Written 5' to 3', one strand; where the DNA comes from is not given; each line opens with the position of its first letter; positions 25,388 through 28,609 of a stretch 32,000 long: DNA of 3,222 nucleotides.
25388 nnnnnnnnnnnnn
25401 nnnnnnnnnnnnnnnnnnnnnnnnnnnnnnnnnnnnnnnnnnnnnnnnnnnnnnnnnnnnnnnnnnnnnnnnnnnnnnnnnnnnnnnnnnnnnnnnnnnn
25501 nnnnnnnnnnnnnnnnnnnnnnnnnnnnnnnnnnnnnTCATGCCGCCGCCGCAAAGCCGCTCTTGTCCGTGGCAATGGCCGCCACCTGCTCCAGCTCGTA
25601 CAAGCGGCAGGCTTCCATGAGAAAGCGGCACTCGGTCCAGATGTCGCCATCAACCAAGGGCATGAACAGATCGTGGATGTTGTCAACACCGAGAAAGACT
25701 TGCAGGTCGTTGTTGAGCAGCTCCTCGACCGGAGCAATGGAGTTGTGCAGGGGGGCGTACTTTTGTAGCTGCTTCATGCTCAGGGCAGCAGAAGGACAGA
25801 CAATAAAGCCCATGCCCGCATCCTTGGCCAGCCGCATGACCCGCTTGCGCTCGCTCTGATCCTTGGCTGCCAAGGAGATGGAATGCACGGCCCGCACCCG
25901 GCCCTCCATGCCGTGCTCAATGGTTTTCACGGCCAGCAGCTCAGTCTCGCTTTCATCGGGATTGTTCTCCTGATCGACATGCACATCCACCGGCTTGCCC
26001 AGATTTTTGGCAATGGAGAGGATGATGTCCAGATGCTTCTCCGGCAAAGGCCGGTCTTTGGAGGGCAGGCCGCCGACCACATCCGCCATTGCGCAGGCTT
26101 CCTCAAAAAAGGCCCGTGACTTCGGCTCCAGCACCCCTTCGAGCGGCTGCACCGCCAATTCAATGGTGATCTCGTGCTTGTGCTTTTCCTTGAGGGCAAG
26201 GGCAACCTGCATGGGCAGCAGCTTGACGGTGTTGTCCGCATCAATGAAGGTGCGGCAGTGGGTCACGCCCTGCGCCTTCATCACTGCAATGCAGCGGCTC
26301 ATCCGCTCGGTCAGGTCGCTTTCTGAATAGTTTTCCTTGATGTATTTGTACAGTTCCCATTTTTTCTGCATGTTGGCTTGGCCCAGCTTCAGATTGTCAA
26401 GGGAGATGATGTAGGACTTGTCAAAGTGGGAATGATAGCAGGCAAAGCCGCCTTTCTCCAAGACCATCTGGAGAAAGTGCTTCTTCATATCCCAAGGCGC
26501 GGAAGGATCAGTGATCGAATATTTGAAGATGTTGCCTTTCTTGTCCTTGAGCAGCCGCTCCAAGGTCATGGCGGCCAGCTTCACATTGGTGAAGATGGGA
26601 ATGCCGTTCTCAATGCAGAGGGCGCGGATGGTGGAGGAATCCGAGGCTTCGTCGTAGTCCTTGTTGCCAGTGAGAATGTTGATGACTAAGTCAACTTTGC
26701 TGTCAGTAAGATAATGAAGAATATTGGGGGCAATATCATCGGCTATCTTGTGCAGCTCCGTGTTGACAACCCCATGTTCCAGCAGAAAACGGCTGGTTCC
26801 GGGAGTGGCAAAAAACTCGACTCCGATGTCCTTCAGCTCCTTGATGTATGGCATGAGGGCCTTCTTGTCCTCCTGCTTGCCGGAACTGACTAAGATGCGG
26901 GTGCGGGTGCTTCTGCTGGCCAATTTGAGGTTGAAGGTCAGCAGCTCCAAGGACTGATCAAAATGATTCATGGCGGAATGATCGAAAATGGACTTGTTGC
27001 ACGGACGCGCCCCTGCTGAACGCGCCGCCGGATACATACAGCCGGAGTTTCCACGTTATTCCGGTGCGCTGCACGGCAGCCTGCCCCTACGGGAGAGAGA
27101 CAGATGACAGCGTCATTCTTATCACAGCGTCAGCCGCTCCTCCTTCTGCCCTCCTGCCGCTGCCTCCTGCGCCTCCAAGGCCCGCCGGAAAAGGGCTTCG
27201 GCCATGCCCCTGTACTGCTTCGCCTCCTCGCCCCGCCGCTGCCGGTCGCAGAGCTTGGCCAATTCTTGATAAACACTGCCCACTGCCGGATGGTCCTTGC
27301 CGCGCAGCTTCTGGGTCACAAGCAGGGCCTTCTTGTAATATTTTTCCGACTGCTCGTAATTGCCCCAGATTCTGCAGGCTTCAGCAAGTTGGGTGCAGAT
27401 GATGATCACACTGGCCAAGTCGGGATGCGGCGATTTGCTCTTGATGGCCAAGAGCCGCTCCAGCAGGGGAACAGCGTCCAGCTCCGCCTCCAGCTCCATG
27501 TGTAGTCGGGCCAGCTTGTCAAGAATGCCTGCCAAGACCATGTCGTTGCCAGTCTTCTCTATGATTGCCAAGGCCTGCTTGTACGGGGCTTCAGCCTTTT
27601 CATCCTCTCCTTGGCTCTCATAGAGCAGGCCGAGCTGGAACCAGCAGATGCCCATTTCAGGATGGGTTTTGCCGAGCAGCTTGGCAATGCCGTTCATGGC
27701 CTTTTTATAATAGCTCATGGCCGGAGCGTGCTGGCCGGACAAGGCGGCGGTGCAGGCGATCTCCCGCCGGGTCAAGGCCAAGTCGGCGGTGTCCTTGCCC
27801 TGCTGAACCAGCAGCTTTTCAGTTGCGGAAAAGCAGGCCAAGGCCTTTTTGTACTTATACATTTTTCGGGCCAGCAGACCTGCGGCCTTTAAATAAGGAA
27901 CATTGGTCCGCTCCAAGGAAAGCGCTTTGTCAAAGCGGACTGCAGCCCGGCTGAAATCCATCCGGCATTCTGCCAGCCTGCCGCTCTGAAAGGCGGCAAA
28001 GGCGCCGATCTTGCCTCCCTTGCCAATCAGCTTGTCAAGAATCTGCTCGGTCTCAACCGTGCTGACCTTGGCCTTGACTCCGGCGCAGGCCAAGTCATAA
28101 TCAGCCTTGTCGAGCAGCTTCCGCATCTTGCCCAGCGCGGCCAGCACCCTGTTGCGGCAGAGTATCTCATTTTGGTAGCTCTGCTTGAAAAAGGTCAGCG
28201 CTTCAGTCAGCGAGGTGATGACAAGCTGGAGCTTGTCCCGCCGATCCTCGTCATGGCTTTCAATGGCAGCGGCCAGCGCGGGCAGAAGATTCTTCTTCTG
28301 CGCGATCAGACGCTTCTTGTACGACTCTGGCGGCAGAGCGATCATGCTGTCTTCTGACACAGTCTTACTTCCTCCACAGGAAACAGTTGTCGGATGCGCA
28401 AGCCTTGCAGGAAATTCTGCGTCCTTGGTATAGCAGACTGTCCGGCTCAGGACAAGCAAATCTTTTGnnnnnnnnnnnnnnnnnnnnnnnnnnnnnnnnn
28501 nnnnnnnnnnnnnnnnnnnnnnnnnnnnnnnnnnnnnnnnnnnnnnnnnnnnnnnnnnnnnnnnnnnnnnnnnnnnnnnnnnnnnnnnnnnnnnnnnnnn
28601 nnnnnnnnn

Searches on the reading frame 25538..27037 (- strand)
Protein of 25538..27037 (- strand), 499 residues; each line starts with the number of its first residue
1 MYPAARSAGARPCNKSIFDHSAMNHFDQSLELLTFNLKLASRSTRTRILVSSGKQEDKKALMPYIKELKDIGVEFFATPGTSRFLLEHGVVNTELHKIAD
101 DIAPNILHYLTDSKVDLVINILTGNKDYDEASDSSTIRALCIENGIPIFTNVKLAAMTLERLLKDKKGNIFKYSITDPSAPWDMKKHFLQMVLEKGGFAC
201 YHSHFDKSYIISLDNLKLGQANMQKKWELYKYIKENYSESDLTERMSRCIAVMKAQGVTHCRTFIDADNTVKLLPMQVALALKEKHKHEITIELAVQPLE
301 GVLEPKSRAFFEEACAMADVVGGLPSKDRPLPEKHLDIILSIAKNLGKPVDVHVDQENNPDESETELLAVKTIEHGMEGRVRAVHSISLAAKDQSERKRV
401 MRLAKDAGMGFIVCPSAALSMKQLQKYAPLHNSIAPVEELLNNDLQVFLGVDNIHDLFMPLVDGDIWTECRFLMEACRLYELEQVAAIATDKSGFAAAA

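Call 63: search_protein_families(library=pfam, proteins=[window:25538-27037:-], max_evalue=0.0001)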
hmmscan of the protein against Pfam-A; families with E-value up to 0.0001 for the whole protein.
window:25538-27037:- (499 aa): 3 families
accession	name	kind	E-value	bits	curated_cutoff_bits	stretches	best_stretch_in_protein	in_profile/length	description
PF02142.27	MGS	-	1.6e-15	57.4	24.1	1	61-150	2-94/94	MGS-like domain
PF01979.26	Amidohydro_1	-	1.1e-09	38.4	25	1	197-480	5-284/345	Amidohydrolase family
PF07969.17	Amidohydro_3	-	3.2e-09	37.2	29.7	1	199-458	97-383/472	Amidohydrolase family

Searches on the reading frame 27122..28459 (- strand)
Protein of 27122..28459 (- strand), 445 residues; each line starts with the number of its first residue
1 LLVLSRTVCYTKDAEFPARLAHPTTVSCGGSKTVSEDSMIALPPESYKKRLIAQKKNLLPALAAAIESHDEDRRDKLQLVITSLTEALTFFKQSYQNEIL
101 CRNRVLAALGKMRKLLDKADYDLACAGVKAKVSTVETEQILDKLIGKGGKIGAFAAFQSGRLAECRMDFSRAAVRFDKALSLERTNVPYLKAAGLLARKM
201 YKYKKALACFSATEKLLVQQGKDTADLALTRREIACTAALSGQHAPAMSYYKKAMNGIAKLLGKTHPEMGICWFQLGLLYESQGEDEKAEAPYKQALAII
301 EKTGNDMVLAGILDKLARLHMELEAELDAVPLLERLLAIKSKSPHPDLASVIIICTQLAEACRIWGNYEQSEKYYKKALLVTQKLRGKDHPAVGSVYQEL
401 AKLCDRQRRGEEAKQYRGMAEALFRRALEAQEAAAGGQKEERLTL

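Call 63: search_protein_families(library=pfam, proteins=[window:27122-28459:-], max_evalue=0.0001)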
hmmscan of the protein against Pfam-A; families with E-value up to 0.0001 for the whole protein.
window:27122-28459:- (445 aa): 9 families
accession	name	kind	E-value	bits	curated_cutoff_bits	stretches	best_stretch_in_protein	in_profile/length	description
PF13424.12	TPR_12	-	3.2e-27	95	30.1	2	356-416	5-67/77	Tetratricopeptide repeat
PF24885.1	TPR_NPHP3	-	1e-17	64.8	100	1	306-436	95-225/239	Nephrocystin-3 TPR domain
PF13374.12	TPR_10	-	4.2e-14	52.4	27.5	0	366-391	16-41/42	Tetratricopeptide repeat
PF00515.34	TPR_1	-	3.5e-09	36.5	27.8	0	272-299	3-30/34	Tetratricopeptide repeat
PF13181.12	TPR_8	-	2e-07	31.1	25.7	0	354-380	3-29/34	Tetratricopeptide repeat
PF13176.12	TPR_7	-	5.8e-07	29.5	27.9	0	273-303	2-32/36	Tetratricopeptide repeat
PF17874.7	TPR_MalT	-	9.5e-07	28.8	45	1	257-426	27-193/336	MalT-like TPR region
PF07719.23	TPR_2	-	1.4e-06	28.4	27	0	272-299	3-30/34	Tetratricopeptide repeat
PF09986.15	DUF2225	-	6.2e-06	26.5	21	0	247-303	96-151/214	Uncharacterized protein conserved in bacteria (DUF2225)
